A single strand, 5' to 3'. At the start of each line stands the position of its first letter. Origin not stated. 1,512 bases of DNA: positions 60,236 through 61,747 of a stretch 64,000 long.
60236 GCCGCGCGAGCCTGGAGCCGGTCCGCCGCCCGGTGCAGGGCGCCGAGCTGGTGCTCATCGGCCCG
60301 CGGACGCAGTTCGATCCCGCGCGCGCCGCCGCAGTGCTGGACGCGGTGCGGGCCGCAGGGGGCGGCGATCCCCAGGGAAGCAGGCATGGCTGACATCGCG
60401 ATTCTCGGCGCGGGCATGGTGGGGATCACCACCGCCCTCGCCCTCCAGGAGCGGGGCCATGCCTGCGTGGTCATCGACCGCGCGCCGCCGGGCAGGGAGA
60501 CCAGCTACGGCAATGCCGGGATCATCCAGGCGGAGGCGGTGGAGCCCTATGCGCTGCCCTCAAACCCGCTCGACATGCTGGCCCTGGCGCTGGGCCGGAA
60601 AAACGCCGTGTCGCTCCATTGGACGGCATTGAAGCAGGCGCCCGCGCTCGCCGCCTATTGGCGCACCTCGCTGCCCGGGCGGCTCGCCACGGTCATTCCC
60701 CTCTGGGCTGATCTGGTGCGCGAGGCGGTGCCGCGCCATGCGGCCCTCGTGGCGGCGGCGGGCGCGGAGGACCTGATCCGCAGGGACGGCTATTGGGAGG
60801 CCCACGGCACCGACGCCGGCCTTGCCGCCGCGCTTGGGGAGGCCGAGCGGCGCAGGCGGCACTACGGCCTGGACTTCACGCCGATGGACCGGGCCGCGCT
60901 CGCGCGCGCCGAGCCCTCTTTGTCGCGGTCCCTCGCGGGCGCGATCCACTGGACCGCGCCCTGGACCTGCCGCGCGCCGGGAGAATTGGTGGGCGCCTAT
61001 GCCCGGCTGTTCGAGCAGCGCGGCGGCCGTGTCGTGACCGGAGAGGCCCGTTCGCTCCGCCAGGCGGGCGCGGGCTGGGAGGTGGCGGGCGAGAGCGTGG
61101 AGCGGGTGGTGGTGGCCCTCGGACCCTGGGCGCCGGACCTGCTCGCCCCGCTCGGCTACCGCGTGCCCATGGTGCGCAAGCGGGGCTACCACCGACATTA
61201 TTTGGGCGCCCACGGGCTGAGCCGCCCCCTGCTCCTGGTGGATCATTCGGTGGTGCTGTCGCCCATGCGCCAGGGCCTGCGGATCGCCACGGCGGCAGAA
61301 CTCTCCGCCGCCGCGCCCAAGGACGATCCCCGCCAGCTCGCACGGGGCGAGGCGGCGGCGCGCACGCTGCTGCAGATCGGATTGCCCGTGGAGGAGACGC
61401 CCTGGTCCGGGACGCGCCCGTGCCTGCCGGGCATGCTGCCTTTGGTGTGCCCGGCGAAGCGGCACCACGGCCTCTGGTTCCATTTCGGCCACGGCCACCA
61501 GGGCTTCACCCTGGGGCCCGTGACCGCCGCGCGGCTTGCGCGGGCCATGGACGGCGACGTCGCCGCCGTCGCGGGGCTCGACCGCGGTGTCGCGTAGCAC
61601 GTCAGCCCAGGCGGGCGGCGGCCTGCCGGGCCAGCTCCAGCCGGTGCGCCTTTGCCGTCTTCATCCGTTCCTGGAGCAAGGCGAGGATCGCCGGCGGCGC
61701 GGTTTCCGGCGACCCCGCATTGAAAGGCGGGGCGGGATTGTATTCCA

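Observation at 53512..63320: Mirrored GlxA-AraC + isocyanide-hydratase-like modules bracketing a candidate isonitrile to formamide to amino acid to oxo-acid pathway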

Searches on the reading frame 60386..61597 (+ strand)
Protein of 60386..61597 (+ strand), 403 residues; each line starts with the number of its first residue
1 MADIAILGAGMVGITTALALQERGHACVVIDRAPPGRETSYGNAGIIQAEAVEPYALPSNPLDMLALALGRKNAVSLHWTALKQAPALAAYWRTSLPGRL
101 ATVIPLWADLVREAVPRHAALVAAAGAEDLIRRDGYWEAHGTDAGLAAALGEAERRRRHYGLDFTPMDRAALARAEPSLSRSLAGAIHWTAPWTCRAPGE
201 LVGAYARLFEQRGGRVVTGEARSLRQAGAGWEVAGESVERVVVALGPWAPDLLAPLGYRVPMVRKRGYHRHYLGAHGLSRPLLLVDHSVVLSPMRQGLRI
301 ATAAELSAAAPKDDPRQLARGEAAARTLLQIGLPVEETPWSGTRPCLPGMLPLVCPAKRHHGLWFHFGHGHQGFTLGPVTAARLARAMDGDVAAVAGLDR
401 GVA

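Call 3: search_protein_families(library=pfam, proteins=[window:60386-61597:+])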
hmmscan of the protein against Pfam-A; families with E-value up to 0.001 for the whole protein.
window:60386-61597:+ (403 aa): 4 families
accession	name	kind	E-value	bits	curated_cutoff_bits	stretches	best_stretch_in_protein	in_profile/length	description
PF01266.30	DAO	-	9.6e-51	173.8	27.9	1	3-386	1-352/353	FAD dependent oxidoreductase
PF13450.12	NAD_binding_8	-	0.00025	21.7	21.9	0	6-34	1-29/68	NAD(P)-binding Rossmann-like domain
PF00890.30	FAD_binding_2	-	0.0006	19.6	20.4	1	3-42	1-41/414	FAD binding domain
PF01494.25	FAD_binding_3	-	0.00065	19.5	22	1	2-53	2-51/349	FAD binding domain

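Call 4: search_protein_families(library=ncbifam, proteins=[window:60386-61597:+])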
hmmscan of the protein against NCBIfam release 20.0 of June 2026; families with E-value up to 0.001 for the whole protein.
window:60386-61597:+ (403 aa): 22 families
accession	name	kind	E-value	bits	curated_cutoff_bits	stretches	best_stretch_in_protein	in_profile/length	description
NF001933.0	PRK00711.1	subfamily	8.1e-31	107.5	383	1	4-396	3-407/429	D-amino acid dehydrogenase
NF009074.0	PRK12409.1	equivalog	6.8e-19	68.3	494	2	338-390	354-405/410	D-amino acid dehydrogenase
TIGR02352.1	thiamin_ThiO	equivalog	7.6e-18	64.7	250.8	2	156-389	109-348/351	glycine oxidase ThiO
TIGR03197.1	MnmC_Cterm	equivalog_domain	1.4e-10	40.9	174.2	1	3-49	1-48/400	FAD-dependent 5-carboxymethylaminomethyl-2-thiouridine(34) oxidoreductase MnmC1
NF002480.1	PRK01747.1-1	equivalog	2.5e-09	36.1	540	1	3-49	250-297/645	bifunctional tRNA (5-methylaminomethyl-2-thiouridine)(34)-methyltransferase MnmC2/FAD-dependent 5-carboxymethylaminomethyl-2-thiouridine(34)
TIGR03364.1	HpnW_proposed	hypoth_equivalog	1e-06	28.1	285.1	1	3-48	2-47/365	TIGR03364 family FAD-dependent oxidoreductase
NF040813.1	pro_dh_Thprot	equivalog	1.8e-06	27.3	600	0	4-49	2-46/362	D-proline dehydrogenase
NF008425.0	PRK11259.1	equivalog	3.8e-06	26.1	257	0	2-48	5-53/377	N-methyl-L-tryptophan oxidase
NF050086.1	pipecolate_AmaA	exception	9.7e-06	24.5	600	1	2-88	26-104/425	L-pipecolate oxidase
NF005720.0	PRK07538.1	subfamily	2.8e-05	23.2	400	1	3-37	4-38/418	hypothetical protein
NF003721.0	PRK05329.1-4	equivalog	0.00011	21.3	403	1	3-32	4-33/428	glycerol-3-phosphate dehydrogenase subunit GlpB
NF005691.0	PRK07494.1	equivalog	0.00014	20.6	459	1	2-36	9-43/404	UbiH/UbiF family hydroxylase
TIGR01988.1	Ubi-OHases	subfamily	0.00018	20.5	224.65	1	3-37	1-36/387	ubiquinone biosynthesis hydroxylase, UbiH/UbiF/VisC/COQ6 family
TIGR03467.1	HpnE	equivalog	0.00028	20.4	283.05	0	4-41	1-40/430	hydroxysqualene dehydroxylase HpnE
NF033460.1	glycerol3P_ox_II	equivalog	0.00033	19.9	460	1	2-48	2-49/361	type 2 glycerol-3-phosphate oxidase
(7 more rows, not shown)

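Call 20: search_solved_structures(query=window:60386-61597:+, max_evalue=0.001)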
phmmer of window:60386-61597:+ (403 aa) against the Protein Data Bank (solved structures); distinct sequences matched with E-value up to 0.001: 5.
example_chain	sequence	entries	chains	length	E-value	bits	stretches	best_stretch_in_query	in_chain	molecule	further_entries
7cyx_A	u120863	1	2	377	8e-08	34.8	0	3-52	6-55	Glycine oxidase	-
6pxs_A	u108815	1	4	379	1.5e-06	30.7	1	192-395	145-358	FAD dependent oxidoreductase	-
4ysh_A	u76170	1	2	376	3.4e-05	26.1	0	170-387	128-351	Glycine oxidase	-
5i39_A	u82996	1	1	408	0.00034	22.9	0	2-39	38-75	L-amino acid deaminase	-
5hxw_A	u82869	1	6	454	0.00049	22.3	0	2-39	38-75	L-amino acid deaminase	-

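Call 78: search_protein_families(library=padloc, proteins=[window:60386-61597:+], max_evalue=0.001)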
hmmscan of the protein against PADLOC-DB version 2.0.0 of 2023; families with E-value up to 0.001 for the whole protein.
window:60386-61597:+ (403 aa): 0 families
